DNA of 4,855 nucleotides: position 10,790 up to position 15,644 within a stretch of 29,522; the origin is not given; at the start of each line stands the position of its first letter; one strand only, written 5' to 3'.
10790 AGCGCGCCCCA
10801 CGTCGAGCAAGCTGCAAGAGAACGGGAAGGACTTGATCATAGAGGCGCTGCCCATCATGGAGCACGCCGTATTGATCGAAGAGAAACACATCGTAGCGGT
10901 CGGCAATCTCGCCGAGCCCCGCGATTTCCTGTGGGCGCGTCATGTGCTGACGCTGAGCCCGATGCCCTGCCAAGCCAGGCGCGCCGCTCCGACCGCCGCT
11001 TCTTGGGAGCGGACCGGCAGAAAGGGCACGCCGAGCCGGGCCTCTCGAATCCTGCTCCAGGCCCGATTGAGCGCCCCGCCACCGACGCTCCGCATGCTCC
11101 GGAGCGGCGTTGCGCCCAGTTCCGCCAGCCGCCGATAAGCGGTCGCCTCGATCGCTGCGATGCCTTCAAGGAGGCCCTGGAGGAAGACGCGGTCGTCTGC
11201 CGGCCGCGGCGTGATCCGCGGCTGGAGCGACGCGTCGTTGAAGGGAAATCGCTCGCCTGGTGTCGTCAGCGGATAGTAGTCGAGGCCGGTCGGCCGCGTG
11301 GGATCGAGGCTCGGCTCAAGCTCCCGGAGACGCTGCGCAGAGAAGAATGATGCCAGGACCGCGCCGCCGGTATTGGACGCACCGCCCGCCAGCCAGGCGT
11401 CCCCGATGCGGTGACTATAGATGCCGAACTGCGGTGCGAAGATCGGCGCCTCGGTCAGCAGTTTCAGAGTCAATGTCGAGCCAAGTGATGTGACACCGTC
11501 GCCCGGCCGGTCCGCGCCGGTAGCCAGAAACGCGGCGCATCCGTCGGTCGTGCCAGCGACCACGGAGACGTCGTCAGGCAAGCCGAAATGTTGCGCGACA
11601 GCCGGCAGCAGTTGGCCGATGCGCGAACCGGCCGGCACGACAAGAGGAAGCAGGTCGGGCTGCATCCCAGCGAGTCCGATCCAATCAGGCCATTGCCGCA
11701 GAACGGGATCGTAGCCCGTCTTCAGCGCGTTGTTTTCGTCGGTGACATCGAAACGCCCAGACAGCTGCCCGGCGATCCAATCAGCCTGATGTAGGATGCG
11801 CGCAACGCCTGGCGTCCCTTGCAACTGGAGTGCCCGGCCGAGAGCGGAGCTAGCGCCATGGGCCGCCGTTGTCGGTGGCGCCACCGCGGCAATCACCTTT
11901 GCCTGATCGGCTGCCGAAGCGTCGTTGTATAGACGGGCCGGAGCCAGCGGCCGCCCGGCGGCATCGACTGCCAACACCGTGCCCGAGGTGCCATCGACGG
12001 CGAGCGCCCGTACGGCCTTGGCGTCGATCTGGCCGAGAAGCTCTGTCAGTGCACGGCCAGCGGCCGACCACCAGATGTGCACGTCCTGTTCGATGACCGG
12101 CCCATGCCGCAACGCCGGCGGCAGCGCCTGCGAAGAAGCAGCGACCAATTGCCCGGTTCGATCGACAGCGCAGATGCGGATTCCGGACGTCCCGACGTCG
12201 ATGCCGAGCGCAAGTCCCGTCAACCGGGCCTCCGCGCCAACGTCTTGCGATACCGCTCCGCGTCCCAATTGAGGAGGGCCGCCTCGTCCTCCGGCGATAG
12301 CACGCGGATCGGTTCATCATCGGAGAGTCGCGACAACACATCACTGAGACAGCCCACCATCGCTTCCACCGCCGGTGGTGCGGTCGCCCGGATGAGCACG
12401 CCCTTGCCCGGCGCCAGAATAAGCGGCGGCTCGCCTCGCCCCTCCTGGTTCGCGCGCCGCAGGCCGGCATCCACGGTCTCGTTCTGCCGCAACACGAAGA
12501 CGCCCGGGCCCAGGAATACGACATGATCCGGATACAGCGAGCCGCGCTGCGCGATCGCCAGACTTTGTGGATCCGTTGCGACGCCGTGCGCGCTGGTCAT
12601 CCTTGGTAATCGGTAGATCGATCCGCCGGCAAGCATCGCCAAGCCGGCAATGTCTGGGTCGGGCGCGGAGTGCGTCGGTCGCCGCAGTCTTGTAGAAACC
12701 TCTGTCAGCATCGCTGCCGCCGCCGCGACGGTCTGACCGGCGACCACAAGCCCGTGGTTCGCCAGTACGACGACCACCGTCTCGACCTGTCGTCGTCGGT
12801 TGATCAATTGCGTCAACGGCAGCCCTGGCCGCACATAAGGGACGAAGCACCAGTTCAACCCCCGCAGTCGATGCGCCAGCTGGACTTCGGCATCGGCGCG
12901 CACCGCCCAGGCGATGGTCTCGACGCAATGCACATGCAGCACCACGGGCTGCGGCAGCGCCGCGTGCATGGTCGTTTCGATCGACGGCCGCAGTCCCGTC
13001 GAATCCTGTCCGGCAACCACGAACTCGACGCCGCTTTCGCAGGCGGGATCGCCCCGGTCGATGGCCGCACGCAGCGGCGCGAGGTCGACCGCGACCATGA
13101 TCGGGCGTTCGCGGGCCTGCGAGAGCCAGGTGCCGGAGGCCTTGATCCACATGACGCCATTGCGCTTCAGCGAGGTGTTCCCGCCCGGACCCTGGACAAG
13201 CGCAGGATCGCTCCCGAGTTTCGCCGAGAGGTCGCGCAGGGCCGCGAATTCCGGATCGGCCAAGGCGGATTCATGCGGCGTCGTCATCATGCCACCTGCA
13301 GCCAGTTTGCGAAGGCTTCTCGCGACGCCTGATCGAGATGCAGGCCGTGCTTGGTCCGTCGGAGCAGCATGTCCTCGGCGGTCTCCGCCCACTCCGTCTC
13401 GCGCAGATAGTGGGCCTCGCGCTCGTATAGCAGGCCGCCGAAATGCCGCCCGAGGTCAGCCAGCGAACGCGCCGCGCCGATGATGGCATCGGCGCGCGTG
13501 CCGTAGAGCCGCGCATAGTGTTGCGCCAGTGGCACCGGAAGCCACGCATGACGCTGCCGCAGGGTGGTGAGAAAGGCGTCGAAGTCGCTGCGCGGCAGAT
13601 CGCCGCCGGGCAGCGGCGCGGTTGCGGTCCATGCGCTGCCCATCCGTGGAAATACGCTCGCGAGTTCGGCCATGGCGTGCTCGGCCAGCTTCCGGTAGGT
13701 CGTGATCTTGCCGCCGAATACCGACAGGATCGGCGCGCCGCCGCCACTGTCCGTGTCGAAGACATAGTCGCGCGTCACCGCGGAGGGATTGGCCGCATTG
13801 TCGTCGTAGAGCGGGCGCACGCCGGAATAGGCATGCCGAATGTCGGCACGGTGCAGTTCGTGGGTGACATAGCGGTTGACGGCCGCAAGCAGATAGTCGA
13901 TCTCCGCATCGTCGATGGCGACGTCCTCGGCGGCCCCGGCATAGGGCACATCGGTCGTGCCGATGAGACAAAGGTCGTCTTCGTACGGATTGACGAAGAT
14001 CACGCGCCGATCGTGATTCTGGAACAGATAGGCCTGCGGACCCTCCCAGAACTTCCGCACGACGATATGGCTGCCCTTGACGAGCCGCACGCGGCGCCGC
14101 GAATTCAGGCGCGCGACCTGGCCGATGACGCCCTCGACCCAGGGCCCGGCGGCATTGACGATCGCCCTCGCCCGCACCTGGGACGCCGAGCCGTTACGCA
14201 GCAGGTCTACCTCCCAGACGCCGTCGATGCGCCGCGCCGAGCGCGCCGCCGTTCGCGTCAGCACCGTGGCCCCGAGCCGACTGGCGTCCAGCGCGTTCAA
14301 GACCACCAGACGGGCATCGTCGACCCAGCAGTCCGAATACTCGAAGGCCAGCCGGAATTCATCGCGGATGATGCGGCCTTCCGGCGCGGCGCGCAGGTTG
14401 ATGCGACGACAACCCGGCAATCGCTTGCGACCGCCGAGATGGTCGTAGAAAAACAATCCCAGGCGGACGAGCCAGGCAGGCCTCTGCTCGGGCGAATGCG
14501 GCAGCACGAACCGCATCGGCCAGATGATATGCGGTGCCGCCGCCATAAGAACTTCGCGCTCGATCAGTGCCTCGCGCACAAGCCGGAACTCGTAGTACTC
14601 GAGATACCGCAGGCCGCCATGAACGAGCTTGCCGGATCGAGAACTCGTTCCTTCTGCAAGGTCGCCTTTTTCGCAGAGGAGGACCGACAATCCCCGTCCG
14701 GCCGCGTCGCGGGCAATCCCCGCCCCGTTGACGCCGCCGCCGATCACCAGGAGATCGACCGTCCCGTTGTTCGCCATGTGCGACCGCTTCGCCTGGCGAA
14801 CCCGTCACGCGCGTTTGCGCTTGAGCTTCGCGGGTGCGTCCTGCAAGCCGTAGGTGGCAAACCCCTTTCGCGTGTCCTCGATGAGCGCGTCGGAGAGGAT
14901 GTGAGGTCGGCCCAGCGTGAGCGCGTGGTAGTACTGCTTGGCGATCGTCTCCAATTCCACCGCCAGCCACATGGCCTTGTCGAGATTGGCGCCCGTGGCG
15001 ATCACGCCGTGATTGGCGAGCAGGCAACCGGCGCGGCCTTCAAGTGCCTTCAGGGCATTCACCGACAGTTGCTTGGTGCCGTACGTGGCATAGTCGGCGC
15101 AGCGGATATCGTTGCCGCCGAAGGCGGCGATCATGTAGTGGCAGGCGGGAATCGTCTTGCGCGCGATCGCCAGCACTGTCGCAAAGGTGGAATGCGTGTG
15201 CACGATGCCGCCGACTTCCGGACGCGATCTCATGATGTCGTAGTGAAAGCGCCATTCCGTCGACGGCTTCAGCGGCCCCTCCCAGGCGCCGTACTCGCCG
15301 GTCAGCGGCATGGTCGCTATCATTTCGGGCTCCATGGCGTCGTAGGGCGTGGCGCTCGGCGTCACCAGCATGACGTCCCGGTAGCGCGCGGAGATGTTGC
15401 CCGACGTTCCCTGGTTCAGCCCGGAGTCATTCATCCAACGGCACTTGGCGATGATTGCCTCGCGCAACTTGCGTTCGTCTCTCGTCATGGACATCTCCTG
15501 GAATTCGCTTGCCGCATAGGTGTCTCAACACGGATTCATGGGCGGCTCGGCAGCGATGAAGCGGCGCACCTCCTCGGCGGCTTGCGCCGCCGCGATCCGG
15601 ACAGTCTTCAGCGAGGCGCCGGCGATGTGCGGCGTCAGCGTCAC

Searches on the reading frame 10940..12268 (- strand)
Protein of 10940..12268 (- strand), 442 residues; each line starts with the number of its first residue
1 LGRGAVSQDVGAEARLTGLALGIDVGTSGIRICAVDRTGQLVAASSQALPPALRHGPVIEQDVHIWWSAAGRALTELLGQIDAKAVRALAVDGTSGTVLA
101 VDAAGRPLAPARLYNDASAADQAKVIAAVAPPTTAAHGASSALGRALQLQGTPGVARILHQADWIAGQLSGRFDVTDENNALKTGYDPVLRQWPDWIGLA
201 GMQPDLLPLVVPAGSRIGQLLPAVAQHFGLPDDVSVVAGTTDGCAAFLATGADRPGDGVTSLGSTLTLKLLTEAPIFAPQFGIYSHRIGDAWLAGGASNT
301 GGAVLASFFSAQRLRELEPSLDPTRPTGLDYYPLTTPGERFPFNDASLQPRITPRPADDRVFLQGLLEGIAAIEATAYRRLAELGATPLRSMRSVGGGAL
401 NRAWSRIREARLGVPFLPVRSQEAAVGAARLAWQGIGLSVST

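Call 5: search_protein_families(library=pfam, proteins=[window:10940-12268:-])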
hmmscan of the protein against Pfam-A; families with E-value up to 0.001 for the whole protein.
window:10940-12268:- (442 aa): 2 families
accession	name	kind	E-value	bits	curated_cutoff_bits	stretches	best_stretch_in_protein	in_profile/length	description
PF00370.27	FGGY_N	-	1.1e-23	84.6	28.8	2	20-125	2-109/245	FGGY family of carbohydrate kinases, N-terminal domain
PF02782.22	FGGY_C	-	1.6e-08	35.1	27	1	261-432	4-194/198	FGGY family of carbohydrate kinases, C-terminal domain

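Call 33: search_protein_families(library=ncbifam, proteins=[window:10940-12268:-], max_evalue=1e-10)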
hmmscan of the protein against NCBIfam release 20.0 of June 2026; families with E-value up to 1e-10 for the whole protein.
window:10940-12268:- (442 aa): 6 families
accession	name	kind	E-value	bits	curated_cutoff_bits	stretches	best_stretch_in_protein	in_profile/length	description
TIGR01312.1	XylB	equivalog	5.8e-38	130.6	380.25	1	21-436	1-439/481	xylulokinase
NF011601.0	PRK15027.1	equivalog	1.8e-18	66.2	912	1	21-265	3-256/484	xylulokinase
NF008187.0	PRK10939.1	equivalog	9e-16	57.6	528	1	21-264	7-266/521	autoinducer-2 kinase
TIGR02628.1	fuculo_kin_coli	equivalog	7.1e-14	51.6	470.9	0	187-254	183-251/465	L-fuculokinase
NF003154.0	PRK04123.1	equivalog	6.2e-13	48.3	428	0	19-116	5-114/554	ribulokinase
TIGR01314.1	gntK_FGGY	equivalog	5.9e-11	41.6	648.55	0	197-306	192-302/505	gluconokinase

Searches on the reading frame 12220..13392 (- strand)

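Call 5: search_protein_families(library=pfam, proteins=[window:12220-13392:-])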
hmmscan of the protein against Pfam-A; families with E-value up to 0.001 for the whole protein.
window:12220-13392:- (390 aa): 1 family
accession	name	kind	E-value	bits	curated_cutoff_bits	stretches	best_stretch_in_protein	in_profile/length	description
PF00596.27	Aldolase_II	-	9.1e-19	68.5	22.2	1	62-234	12-177/183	Class II Aldolase and Adducin N-terminal domain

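Call 33: search_protein_families(library=ncbifam, proteins=[window:12220-13392:-], max_evalue=1e-10)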
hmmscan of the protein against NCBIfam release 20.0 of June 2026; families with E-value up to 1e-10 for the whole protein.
window:12220-13392:- (390 aa): 8 families
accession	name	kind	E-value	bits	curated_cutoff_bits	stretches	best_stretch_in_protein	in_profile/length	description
NF006190.0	PRK08324.1-4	equivalog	1.5e-21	76.3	1014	1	47-225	16-204/689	bifunctional aldolase/short-chain dehydrogenase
NF006192.0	PRK08324.1-6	equivalog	6.6e-17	61.2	639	1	51-232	27-220/685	bifunctional aldolase/short-chain dehydrogenase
NF006194.0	PRK08324.2-2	equivalog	2.3e-16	59.6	686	1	48-233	23-219/703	bifunctional aldolase/short-chain dehydrogenase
TIGR02632.1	RhaD_aldol-ADH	equivalog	1.3e-15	56.9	567.75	1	55-224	7-189/676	bifunctional rhamnulose-1-phosphate aldolase/short-chain dehydrogenase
NF006195.0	PRK08324.2-3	equivalog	1.4e-15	56.6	931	1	55-225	30-210/678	bifunctional aldolase/short-chain dehydrogenase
NF006193.0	PRK08324.2-1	subfamily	3e-15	55.4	1213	1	132-237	137-243/705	bifunctional aldolase/short-chain dehydrogenase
NF006196.0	PRK08324.2-4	equivalog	1.9e-14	53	831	1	54-229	22-209/657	bifunctional aldolase/short-chain dehydrogenase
NF006188.0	PRK08324.1-1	equivalog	2.1e-13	49.5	1152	1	50-231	8-202/679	bifunctional aldolase/short-chain dehydrogenase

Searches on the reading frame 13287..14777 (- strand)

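Call 5: search_protein_families(library=pfam, proteins=[window:13287-14777:-])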
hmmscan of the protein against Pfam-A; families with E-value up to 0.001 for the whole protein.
window:13287-14777:- (496 aa): 3 families
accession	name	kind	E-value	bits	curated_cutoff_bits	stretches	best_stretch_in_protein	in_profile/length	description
PF01266.30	DAO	-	5.9e-61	207.4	27.9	1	8-362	1-353/353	FAD dependent oxidoreductase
PF16901.10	DAO_C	-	3.9e-10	40.1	31.4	1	384-490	3-109/126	C-terminal domain of alpha-glycerophosphate oxidase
PF12831.13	FAD_oxidored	-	0.00012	21.9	27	0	8-49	1-42/416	FAD dependent oxidoreductase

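Call 33: search_protein_families(library=ncbifam, proteins=[window:13287-14777:-], max_evalue=1e-10)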
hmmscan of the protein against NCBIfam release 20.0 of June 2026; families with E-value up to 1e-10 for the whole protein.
window:13287-14777:- (496 aa): 5 families
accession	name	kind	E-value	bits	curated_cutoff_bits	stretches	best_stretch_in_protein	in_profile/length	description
NF009906.0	PRK13369.1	equivalog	5.2e-245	813.7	352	1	3-494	3-496/502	glycerol-3-phosphate dehydrogenase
NF008899.0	PRK12266.1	equivalog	1.3e-223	743.1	360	1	4-494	4-497/508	glycerol-3-phosphate dehydrogenase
NF033461.1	glycerol3P_ox_1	equivalog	1.2e-66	225.3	840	1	4-329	16-354/607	type 1 glycerol-3-phosphate oxidase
TIGR03377.1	glycerol3P_GlpA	equivalog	2.8e-46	158.2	552.8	1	9-432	2-412/530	anaerobic glycerol-3-phosphate dehydrogenase subunit GlpA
NF008313.0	PRK11101.1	equivalog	3.7e-37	128.1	425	1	6-434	8-424/548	anaerobic glycerol-3-phosphate dehydrogenase subunit A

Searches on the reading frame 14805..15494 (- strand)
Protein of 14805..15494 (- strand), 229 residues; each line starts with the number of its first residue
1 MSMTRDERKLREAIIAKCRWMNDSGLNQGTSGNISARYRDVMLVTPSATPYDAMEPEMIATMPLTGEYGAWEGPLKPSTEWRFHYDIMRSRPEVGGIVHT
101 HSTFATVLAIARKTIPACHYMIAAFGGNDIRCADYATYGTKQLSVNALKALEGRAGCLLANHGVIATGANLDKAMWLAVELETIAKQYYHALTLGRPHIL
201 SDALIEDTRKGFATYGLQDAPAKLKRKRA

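Call 5: search_protein_families(library=pfam, proteins=[window:14805-15494:-])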
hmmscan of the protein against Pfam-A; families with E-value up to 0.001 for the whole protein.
window:14805-15494:- (229 aa): 1 family
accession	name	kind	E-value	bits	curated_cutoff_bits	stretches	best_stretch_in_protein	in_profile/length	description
PF00596.27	Aldolase_II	-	3.8e-52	177.3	22.2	1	13-189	2-183/183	Class II Aldolase and Adducin N-terminal domain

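Call 33: search_protein_families(library=ncbifam, proteins=[window:14805-15494:-], max_evalue=1e-10)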
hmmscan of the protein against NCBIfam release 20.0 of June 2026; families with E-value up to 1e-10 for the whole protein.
window:14805-15494:- (229 aa): 22 families
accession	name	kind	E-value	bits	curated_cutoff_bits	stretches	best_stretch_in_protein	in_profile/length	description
NF005984.0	PRK08087.1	subfamily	9.2e-62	208.6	264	1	7-218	3-212/215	L-fuculose-phosphate aldolase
TIGR01086.1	fucA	equivalog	1.1e-56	192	400.25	1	8-218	3-211/214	L-fuculose-phosphate aldolase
NF005302.0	PRK06833.1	equivalog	8.2e-53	179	264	1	9-218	5-213/214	L-fuculose-phosphate aldolase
NF053831.1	RU1PAldHalo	equivalog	5.3e-49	166.5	300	1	9-216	4-207/208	ribulose-1-phosphate aldolase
NF004527.0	PRK05874.1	equivalog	2.3e-38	131.9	308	1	11-202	8-200/218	L-fuculose-phosphate aldolase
NF005123.0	PRK06557.1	subfamily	3e-38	131.7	251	1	7-212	9-216/223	L-ribulose-5-phosphate 4-epimerase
NF043034.1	OxoTetrPhDc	equivalog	5.1e-28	98.3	250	1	6-205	1-201/205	3-oxo-tetronate 4-phosphate decarboxylase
NF006047.0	PRK08193.1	subfamily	3.7e-21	75.7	257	1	10-196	5-204/231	L-ribulose-5-phosphate 4-epimerase AraD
NF006413.0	PRK08660.1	equivalog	1.1e-20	74.3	203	1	20-192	12-178/184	aldolase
NF009003.0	PRK12348.1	subfamily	2.2e-20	73.3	331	1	9-195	3-200/228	L-ribulose-5-phosphate 4-epimerase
TIGR00760.1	araD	equivalog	4.7e-19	68.5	389.1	1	13-195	8-201/228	L-ribulose-5-phosphate 4-epimerase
NF006208.0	PRK08333.1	equivalog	4.8e-19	68.7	267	1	8-190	3-182/189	aldolase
NF040649.1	FucA_Meth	equivalog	2.2e-18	66.8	250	1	13-189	5-174/179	L-fuculose phosphate aldolase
NF009625.0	PRK13145.1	equivalog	1.1e-17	64.4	369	1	4-186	2-197/235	L-ribulose-5-phosphate 4-epimerase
TIGR03328.1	salvage_mtnB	equivalog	6.3e-17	61.7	137.05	1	15-111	2-98/194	methylthioribulose 1-phosphate dehydratase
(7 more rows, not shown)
